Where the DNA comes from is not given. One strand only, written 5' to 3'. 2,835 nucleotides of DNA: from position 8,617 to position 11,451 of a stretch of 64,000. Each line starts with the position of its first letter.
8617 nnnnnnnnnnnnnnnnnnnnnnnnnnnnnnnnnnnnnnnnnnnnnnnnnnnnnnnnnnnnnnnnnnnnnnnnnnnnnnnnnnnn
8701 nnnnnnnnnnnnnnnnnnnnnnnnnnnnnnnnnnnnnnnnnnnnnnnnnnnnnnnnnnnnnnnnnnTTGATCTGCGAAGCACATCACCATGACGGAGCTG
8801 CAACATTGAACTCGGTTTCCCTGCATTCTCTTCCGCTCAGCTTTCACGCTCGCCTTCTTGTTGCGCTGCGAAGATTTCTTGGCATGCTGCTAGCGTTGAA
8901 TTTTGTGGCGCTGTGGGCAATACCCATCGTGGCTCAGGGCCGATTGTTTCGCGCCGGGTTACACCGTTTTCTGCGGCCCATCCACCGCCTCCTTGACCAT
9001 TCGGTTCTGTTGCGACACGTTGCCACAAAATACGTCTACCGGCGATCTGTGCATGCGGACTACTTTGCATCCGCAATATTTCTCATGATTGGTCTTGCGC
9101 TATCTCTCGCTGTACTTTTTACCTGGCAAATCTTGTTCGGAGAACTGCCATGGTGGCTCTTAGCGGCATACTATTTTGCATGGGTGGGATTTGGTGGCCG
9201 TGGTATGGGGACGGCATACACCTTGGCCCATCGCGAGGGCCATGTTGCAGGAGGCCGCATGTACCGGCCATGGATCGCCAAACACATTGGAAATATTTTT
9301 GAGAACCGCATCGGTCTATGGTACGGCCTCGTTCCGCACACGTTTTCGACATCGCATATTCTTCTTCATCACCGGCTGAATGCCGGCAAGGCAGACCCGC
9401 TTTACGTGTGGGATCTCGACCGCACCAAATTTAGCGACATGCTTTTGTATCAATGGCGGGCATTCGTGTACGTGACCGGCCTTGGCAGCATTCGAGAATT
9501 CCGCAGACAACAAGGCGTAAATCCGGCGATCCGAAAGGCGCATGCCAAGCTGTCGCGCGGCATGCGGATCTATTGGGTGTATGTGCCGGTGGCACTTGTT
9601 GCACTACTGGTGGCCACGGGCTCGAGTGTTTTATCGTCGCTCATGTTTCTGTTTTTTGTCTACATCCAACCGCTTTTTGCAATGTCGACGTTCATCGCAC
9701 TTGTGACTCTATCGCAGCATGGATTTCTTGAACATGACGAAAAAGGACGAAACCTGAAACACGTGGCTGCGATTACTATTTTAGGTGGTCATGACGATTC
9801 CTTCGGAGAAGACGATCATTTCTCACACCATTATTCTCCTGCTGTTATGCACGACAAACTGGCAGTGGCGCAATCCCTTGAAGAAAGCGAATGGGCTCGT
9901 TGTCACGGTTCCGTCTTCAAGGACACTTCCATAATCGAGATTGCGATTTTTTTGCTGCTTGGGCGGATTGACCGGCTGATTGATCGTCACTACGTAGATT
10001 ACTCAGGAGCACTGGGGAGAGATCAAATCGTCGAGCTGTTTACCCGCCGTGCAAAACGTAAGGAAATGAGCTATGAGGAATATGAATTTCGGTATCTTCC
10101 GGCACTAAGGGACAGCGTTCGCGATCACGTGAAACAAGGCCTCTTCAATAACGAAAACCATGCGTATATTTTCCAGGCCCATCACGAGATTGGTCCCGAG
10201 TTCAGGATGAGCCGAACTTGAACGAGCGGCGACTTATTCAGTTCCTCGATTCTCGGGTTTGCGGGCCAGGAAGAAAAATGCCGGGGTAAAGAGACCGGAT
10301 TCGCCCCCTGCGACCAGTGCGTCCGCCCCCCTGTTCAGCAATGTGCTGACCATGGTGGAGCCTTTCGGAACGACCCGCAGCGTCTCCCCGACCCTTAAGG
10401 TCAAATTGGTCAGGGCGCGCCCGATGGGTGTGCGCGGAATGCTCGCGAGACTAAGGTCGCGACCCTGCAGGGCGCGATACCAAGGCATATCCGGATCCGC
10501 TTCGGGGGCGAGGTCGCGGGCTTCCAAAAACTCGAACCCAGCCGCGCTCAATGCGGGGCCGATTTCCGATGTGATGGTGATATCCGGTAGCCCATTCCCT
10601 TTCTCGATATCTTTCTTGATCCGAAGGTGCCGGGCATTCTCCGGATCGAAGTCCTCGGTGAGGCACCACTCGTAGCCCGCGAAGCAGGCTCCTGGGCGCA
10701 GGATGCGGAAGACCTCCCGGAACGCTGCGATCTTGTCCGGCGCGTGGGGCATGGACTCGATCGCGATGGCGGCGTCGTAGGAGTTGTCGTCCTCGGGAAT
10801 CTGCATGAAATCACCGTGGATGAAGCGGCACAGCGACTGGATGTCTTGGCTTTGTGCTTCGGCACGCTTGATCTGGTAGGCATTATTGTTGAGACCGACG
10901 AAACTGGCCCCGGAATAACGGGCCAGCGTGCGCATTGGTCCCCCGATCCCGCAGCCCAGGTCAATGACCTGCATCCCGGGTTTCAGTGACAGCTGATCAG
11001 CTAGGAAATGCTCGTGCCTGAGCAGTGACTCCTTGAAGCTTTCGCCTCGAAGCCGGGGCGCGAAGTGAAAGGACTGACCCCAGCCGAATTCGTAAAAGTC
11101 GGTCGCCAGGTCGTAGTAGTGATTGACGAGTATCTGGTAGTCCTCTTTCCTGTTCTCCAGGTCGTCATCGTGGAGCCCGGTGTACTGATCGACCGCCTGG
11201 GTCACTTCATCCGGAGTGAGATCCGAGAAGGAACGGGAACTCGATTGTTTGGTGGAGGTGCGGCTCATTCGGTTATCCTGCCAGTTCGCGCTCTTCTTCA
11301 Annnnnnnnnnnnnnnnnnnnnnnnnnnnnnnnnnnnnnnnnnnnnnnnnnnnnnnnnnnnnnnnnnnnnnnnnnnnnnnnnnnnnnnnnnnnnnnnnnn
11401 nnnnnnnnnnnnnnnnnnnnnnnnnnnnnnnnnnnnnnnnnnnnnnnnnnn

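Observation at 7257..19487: Compact eukaryote-like sterol biosynthesis supercluster in a gammaproteobacterial housekeeping backbone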

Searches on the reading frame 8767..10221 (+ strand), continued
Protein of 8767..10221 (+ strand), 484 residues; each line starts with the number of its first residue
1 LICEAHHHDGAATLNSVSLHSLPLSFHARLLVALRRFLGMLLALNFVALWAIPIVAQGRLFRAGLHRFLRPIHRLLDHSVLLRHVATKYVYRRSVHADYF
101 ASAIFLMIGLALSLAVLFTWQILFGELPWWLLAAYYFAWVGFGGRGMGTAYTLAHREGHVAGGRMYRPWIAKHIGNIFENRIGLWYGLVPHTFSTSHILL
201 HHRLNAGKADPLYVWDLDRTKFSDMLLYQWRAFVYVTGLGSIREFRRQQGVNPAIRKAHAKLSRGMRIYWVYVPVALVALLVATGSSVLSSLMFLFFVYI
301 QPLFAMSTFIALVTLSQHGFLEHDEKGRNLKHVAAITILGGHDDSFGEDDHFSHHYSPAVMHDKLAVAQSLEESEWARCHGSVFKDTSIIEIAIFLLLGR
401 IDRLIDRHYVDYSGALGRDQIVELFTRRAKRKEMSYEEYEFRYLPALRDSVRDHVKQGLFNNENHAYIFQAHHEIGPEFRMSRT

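Call 81: search_protein_families(library=pfam, proteins=[P0342, P0350, P0351, P0357, P0359, P0361, P0366, P0394, P0429, P0292], max_evalue=0.001)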
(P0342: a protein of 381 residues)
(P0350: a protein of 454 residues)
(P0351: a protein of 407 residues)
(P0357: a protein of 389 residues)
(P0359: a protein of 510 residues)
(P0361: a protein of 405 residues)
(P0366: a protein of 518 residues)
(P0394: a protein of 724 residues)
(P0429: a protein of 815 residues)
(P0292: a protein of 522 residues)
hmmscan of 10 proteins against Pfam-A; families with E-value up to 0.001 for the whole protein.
P0342 (381 aa): 1 family
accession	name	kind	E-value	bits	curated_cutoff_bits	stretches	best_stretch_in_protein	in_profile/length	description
PF00487.30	FA_desaturase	-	8e-21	75.4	29.7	1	100-334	3-251/253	Fatty acid desaturase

P0350 (454 aa): 1 family
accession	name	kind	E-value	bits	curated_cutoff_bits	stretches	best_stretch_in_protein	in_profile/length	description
PF00487.30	FA_desaturase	-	6.9e-14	52.7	29.7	1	164-402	2-251/253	Fatty acid desaturase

P0351 (407 aa): 1 family
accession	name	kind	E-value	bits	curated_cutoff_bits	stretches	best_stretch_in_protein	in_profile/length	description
PF00487.30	FA_desaturase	-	2.3e-17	64.1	29.7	1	122-351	3-245/253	Fatty acid desaturase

P0357 (389 aa): 0 families

P0359 (510 aa): 1 family
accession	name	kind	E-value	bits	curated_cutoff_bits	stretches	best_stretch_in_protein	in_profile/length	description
PF00487.30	FA_desaturase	-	1.5e-14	54.8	29.7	1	214-438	11-249/253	Fatty acid desaturase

P0361 (405 aa): 1 family
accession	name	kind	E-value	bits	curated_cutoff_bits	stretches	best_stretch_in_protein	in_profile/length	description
PF00487.30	FA_desaturase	-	1.3e-17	64.8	29.7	1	123-355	12-251/253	Fatty acid desaturase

P0366 (518 aa): 1 family
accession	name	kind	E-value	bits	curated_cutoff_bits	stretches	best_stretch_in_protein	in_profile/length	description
PF00487.30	FA_desaturase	-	1.2e-21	78.1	29.7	1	235-457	12-244/253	Fatty acid desaturase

P0394 (724 aa): 1 family
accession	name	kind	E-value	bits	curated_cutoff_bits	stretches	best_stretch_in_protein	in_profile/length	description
PF00487.30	FA_desaturase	-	5.2e-22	79.3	29.7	1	429-657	11-250/253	Fatty acid desaturase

P0429 (815 aa): 2 families
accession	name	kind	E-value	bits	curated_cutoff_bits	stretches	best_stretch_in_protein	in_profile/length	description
PF10067.14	DUF2306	-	4.9e-16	59.6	31.6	1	79-227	1-142/147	Predicted membrane protein (DUF2306)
PF00487.30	FA_desaturase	-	1.1e-14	55.2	29.7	1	515-747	3-249/253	Fatty acid desaturase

P0292 (522 aa): 1 family
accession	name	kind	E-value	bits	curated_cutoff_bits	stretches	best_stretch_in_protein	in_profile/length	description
PF00487.30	FA_desaturase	-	4.4e-11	43.5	29.7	1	127-369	2-249/253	Fatty acid desaturase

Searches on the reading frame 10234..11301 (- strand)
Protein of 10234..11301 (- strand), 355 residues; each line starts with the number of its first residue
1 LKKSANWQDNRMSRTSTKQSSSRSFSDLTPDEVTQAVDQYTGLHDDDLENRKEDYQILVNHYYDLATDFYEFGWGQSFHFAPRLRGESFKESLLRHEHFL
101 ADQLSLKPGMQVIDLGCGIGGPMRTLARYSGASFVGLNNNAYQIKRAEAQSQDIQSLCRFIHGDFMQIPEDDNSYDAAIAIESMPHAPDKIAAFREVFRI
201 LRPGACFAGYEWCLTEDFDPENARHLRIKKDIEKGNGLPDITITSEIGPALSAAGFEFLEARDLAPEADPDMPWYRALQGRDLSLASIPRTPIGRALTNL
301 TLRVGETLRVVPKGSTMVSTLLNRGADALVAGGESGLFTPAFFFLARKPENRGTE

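Call 4: search_protein_families(library=pfam, proteins=[window:10234-11301:-])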
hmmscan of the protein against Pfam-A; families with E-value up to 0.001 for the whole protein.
window:10234-11301:- (355 aa): 8 families
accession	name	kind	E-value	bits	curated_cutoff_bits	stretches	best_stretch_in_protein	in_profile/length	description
PF08498.15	Sterol_MT_C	-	7.4e-21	74.5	21.7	1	290-350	6-66/66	Sterol methyltransferase C-terminal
PF08241.18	Methyltransf_11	-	3.6e-17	63.2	21.2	1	114-206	2-92/95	Methyltransferase domain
PF13649.12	Methyltransf_25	-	2.9e-16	60.4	27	1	112-204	1-96/97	Methyltransferase domain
PF13847.12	Methyltransf_31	-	4.5e-14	52.8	27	1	107-210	2-110/145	Methyltransferase domain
PF02353.26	CMAS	-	1.2e-11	44.9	27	1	57-267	8-221/273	Mycolic acid cyclopropane synthetase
PF08242.18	Methyltransf_12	-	3.3e-10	41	30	1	113-207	1-98/98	Methyltransferase domain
PF13489.12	Methyltransf_23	-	5.2e-10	39.7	27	1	103-213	19-120/164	Methyltransferase domain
PF01209.24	Ubie_methyltran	-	2e-08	34.3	20.1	1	97-210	37-152/233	ubiE/COQ5 methyltransferase family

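Call 5: search_protein_families(library=ncbifam, proteins=[window:10234-11301:-])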
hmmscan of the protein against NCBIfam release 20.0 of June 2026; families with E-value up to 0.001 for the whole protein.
window:10234-11301:- (355 aa): 27 families (the best 25 are shown)
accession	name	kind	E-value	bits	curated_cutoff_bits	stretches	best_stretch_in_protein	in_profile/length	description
NF045823.1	PthPhpthDimycoMt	equivalog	1.4e-13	50.7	300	1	94-208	53-165/256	phthiotriol/phenolphthiotriol dimycocerosates methyltransferase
NF045667.1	MTase_DVU1556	equivalog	2.2e-13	50.1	155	1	101-209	15-119/213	DVU_1556 family methyltransferase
NF045825.1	FAmtase_mtf2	equivalog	5.5e-12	45.4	400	1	98-207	49-156/248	fatty-acid O-methyltransferase Mtf2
NF041675.1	sarc_dimgly_tmase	equivalog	8.7e-12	45.5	550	1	98-207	56-167/278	sarcosine/dimethylglycine N-methyltransferase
NF008686.0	PRK11705.1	equivalog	1.6e-10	40.6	400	1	48-189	106-243/383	cyclopropane fatty acyl phospholipid synthase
NF040703.1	cyclopro_CfaB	exception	8.1e-10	38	650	1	44-187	93-239/393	C17 cyclopropane fatty acid synthase CfaB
NF008823.0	PRK11873.1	subfamily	2.7e-09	36.9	263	1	105-208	74-180/272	arsenite methyltransferase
NF053839.1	CPFASynBruc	equivalog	5.5e-09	35.5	600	1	56-187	119-252/410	cyclopropane fatty acid synthase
NF041537.1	ArsM_AhpD_UU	exception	7.4e-09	34.8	510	1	106-224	74-195/345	arsenite methyltransferase/AhpD domain selenoprotein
NF001243.0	PRK00216.1-4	equivalog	1.9e-08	33.9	235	1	102-206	41-148/237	demethylmenaquinone methyltransferase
NF001244.0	PRK00216.1-5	equivalog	5e-08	32.5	216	1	102-208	42-152/236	bifunctional demethylmenaquinone methyltransferase/2-methoxy-6-polyprenyl-1,4-benzoquinol methylase UbiE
TIGR01934.1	MenG_MenH_UbiE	subfamily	7.7e-08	31.9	158.35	1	101-208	32-140/223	ubiquinone/menaquinone biosynthesis methyltransferase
TIGR02752.1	MenG_heptapren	equivalog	8.6e-08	32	419.85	1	102-207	39-147/231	demethylmenaquinone methyltransferase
NF041536.1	ArsM_DUF2284_UU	exception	1.4e-07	30.3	575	1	106-207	74-178/459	arsenite methyltransferase/DUF2284 domain selenoprotein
TIGR01983.1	UbiG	equivalog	1.5e-07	30.9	102.95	1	102-205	46-147/228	bifunctional 2-polyprenyl-6-hydroxyphenol methylase/3-demethylubiquinol 3-O-methyltransferase UbiG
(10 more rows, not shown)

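Call 59: list_cluster_members(proteins=[P0015, window:10234-11268:-, window:14756-16144:-, window:17246-18343:-])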
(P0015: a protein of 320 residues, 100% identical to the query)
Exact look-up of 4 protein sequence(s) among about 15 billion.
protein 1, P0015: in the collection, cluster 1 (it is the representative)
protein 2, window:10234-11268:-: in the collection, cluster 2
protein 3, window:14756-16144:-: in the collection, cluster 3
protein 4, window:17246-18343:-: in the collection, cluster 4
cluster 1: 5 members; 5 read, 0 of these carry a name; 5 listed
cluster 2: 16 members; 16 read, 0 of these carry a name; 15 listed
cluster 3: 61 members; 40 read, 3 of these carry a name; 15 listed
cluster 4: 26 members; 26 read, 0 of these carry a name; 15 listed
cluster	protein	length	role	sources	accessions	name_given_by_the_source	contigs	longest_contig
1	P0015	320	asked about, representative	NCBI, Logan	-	-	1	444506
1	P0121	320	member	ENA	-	-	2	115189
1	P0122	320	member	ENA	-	-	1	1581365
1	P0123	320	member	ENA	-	-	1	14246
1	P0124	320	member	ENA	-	-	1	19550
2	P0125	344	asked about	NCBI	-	-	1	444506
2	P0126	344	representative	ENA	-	-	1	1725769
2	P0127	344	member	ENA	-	-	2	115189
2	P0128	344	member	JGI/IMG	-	-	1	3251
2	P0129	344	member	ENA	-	-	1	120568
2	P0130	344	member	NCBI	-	-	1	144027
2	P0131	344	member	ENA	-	-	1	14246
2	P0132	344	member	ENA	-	-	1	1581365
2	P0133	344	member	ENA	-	-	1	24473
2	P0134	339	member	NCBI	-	-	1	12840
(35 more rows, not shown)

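Call 70: find_encoding_contigs(protein=window:10234-11268:-, flank=10000, max_places=3)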
Protein window:10234-11268:- (344 aa): no gene with exactly this product is on record in the collection.
